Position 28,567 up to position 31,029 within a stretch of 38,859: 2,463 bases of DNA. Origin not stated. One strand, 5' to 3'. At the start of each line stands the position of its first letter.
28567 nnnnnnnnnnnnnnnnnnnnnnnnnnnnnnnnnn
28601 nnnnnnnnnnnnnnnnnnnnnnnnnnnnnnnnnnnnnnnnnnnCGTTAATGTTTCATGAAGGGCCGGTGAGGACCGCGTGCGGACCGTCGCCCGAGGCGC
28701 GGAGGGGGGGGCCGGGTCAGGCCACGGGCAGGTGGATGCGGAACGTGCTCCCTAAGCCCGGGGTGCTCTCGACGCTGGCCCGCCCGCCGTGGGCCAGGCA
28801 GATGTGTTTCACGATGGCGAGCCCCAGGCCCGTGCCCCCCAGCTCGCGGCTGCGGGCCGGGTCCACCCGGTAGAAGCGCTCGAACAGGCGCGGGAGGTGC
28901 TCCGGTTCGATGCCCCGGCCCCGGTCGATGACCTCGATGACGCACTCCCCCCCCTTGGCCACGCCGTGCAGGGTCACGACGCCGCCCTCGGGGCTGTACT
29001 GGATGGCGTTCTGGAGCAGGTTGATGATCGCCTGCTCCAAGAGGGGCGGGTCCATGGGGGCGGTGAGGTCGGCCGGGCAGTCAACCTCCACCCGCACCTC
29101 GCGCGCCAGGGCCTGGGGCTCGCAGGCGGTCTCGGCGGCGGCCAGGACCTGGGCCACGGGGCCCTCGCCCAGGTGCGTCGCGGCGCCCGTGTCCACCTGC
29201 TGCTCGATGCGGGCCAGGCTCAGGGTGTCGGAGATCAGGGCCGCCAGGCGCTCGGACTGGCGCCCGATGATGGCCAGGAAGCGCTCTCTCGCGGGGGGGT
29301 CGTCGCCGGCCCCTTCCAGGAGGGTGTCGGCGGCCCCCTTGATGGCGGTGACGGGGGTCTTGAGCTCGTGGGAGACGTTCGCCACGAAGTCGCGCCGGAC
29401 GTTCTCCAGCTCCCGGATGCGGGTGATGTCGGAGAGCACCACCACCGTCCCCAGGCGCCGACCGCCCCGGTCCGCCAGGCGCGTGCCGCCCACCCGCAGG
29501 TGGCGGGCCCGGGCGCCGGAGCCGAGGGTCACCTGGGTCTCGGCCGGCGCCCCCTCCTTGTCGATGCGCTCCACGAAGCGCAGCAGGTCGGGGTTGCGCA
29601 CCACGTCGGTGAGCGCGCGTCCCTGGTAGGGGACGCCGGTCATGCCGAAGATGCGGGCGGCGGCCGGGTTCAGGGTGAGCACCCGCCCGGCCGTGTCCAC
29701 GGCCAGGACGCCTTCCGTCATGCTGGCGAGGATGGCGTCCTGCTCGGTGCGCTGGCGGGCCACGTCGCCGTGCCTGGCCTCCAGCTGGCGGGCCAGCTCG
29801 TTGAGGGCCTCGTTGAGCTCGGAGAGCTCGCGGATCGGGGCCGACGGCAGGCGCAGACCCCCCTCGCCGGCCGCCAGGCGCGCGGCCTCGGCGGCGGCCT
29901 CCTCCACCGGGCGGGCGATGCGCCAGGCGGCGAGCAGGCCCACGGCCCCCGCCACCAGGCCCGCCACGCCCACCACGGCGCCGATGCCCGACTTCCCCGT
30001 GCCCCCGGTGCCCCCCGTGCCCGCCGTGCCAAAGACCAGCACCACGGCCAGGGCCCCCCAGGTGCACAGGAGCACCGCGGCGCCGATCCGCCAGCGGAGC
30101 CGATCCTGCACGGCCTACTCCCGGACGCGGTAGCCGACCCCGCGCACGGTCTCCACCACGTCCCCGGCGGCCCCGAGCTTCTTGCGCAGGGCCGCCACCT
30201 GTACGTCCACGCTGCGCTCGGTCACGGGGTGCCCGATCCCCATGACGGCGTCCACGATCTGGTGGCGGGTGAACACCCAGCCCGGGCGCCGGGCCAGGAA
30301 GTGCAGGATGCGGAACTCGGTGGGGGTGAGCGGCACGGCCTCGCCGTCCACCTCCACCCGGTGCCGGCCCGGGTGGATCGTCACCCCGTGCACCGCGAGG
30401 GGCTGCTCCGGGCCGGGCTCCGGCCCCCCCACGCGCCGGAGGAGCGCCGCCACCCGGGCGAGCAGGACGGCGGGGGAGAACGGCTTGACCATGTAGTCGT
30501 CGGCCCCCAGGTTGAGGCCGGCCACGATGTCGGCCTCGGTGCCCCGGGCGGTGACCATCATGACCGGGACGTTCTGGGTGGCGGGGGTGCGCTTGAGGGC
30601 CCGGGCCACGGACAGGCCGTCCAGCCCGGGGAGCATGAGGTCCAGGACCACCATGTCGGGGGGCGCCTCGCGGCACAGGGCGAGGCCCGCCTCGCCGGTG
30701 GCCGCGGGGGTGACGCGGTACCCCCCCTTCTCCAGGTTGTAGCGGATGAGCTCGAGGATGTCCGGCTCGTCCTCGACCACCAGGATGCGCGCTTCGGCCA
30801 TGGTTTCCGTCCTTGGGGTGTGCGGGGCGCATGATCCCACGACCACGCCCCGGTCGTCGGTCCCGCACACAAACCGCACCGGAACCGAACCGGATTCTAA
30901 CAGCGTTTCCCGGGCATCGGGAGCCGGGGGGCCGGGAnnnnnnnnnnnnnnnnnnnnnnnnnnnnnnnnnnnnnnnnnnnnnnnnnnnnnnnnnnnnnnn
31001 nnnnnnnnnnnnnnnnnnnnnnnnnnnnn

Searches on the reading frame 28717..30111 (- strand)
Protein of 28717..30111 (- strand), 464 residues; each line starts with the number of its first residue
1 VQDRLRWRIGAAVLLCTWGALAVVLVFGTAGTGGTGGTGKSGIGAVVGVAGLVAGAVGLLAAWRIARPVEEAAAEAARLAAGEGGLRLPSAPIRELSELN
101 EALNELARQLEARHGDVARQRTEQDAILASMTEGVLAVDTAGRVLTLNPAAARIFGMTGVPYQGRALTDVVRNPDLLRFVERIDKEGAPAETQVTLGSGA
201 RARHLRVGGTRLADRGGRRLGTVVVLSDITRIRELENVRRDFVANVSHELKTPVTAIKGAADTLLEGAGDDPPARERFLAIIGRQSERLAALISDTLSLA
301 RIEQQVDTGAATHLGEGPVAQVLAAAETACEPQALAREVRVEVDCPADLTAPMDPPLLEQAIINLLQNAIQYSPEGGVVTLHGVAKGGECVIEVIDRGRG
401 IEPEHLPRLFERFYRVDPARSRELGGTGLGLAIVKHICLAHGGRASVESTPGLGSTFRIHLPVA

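Call 7: search_protein_families(library=pfam, proteins=[window:28717-30111:-], max_evalue=0.01)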
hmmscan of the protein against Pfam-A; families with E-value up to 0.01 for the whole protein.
window:28717-30111:- (464 aa): 8 families
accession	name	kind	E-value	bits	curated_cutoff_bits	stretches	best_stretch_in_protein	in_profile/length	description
PF02518.31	HATPase_c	-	2.2e-30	105.8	26.4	1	354-463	2-109/111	Histidine kinase-, DNA gyrase B-, and HSP90-like ATPase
PF00512.31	HisKA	-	3.7e-19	69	26.9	1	239-304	2-65/66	His Kinase A (phospho-acceptor) domain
PF00989.32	PAS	-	4e-12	46.6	22.6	1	125-229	4-113/113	PAS fold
PF08448.16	PAS_4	-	7.5e-12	45.9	23.1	1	129-231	2-107/110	PAS fold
PF00672.30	HAMP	-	1.2e-06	29.1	25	1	61-112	2-53/53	HAMP domain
PF13188.13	PAS_8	-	1.9e-05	24.8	21.8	1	126-173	5-53/65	PAS domain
PF13426.13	PAS_9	-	6.1e-05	23.7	27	1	133-230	2-102/103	PAS domain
PF13581.12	HATPase_c_2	-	0.0014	19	27.4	1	365-437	39-108/127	Histidine kinase-like ATPase domain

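Call 8: search_protein_families(library=ncbifam, proteins=[window:28717-30111:-], max_evalue=0.01)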
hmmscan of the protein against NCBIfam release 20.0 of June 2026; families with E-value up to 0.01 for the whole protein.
window:28717-30111:- (464 aa): 92 families (the best 25 are shown)
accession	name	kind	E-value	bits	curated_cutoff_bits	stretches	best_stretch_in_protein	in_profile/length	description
NF046044.1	PnpS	equivalog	8.9e-108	360.8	400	1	68-462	1-390/390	two-component system histidine kinase PnpS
TIGR02966.1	phoR_proteo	equivalog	7.1e-85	284.9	334.2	1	122-461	6-333/333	phosphate regulon sensor histidine kinase PhoR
NF033092.0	HK_WalK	equivalog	1.1e-82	278.6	725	1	49-463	185-594/594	cell wall metabolism sensor histidine kinase WalK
NF008468.0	PRK11360.1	equivalog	4.2e-56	190.6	646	1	87-463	241-608/616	two-component system sensor histidine kinase AtoS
NF033093.1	HK_VicK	exception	2.5e-53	181.3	680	1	71-462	43-434/448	cell wall metabolism sensor histidine kinase VicK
NF040691.1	MtrAB_MtrB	equivalog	1e-52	179.9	450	2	227-462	259-491/507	MtrAB system histidine kinase MtrB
NF008235.0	PRK11006.1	equivalog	4.8e-52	177.3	390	1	130-462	106-422/431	phosphate regulon sensor histidine kinase PhoR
NF008312.0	PRK11100.1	equivalog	2e-50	172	356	1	240-462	257-473/477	two-component system sensor histidine kinase CreC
NF045911.1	TCSHisKinNblS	equivalog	3.1e-49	167.9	1000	1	59-463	199-620/621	two-component system sensor histidine kinase NblS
TIGR01386.1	cztS_silS_copS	subfamily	1.1e-47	163.1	292.55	1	240-462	242-457/457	heavy metal sensor histidine kinase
NF041735.1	hist_kin_RppB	equivalog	1.1e-45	156.2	400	1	240-462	217-438/438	two-component system sensor histidine kinase RppB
NF053855.1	HisKinPhoRBctds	equivalog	1.5e-40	139.2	500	1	225-458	347-578/583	two-component system sensor histidine kinase PhoR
NF012163.2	BaeS_SmeS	equivalog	3.1e-40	138.5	500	1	234-459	235-454/457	sensor histidine kinase efflux regulator BaeS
NF047874.1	MASE3_PAS_HK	subfamily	6.2e-38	131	560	1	229-463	388-625/655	MASE3 domain-containing sensor histidine kinase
NF041210.1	his_kin_PieS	equivalog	9.8e-38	130.3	850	1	231-463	242-470/474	two component system sensor histidine kinase PieS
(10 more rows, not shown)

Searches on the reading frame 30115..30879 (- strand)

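Call 7: search_protein_families(library=pfam, proteins=[window:30115-30879:-], max_evalue=0.01)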
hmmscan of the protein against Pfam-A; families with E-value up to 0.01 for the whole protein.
window:30115-30879:- (254 aa): 3 families
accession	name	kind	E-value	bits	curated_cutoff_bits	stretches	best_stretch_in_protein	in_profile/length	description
PF00072.30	Response_reg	-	1e-28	100.1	30.2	1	32-143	1-110/111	Response regulator receiver domain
PF00486.34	Trans_reg_C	-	4.1e-23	81.7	26.2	1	179-251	1-76/77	Transcriptional regulatory protein, C terminal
PF23198.2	PDE8A_N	-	0.002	18.5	29.6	1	32-114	13-96/147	PDE8A-like, N-terminal domain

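Call 8: search_protein_families(library=ncbifam, proteins=[window:30115-30879:-], max_evalue=0.01)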
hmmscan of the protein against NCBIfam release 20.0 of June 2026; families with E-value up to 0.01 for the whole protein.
window:30115-30879:- (254 aa): 102 families (the best 25 are shown)
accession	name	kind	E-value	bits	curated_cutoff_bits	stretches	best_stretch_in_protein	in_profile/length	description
TIGR02154.1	PhoB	equivalog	7.7e-71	238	296.2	1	29-252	2-225/226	phosphate regulon transcriptional regulator PhoB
NF053854.1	RespRegPhoBBctds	equivalog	1.1e-57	195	270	1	32-252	1-224/225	two-component system response regulator PhoB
NF041733.1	resp_reg_CseB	equivalog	1.4e-57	194.7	350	1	31-253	2-227/228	two-component system response regulator CseB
NF040689.1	MtrAB_MtrA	equivalog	5.9e-56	189.3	300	1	32-252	1-218/219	MtrAB system response regulator MtrA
NF007546.0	PRK10161.1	equivalog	2.8e-53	180.8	471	1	30-252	3-225/229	phosphate response regulator transcription factor PhoB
NF008296.0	PRK11083.1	equivalog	7.5e-51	172.7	273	1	28-253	2-226/228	two-component system response regulator CreB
NF040534.1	resp_reg_YycF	equivalog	5.6e-50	169.7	340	1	31-253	2-228/231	response regulator YycF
NF007982.1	PRK10710.1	equivalog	7.1e-50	169.8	380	1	25-252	3-227/235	envelope stress response regulator BaeR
NF045944.1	ResRegRpaBCyano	equivalog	2.9e-49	167.5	330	1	33-253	1-228/229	response regulator transcription factor RpaB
TIGR01387.1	cztR_silR_copR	subfamily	1.8e-45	155.2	279.2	1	32-251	1-217/218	heavy metal response regulator transcription factor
NF007005.1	PRK09468.1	equivalog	1.4e-44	152.3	331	1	29-250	3-229/237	osmolarity response regulator transcription factor OmpR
NF033120.0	vanR_FM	exception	1.2e-43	149.5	460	1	27-251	1-228/231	vancomycin resistance response regulator transcription factor, VanR-F/VanR-M family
NF033117.2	vanR_ACDEGLN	exception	2.7e-41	141.6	350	1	32-252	1-225/226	VanR-ABDEGLN family response regulator transcription factor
NF041734.1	resp_reg_RppA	equivalog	9.5e-41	139.6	250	1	31-253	2-228/229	two-component system response regulator RppA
NF012227.0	AdeR_RR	equivalog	5.1e-40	137.4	340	1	28-253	10-237/239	efflux system response regulator transcription factor AdeR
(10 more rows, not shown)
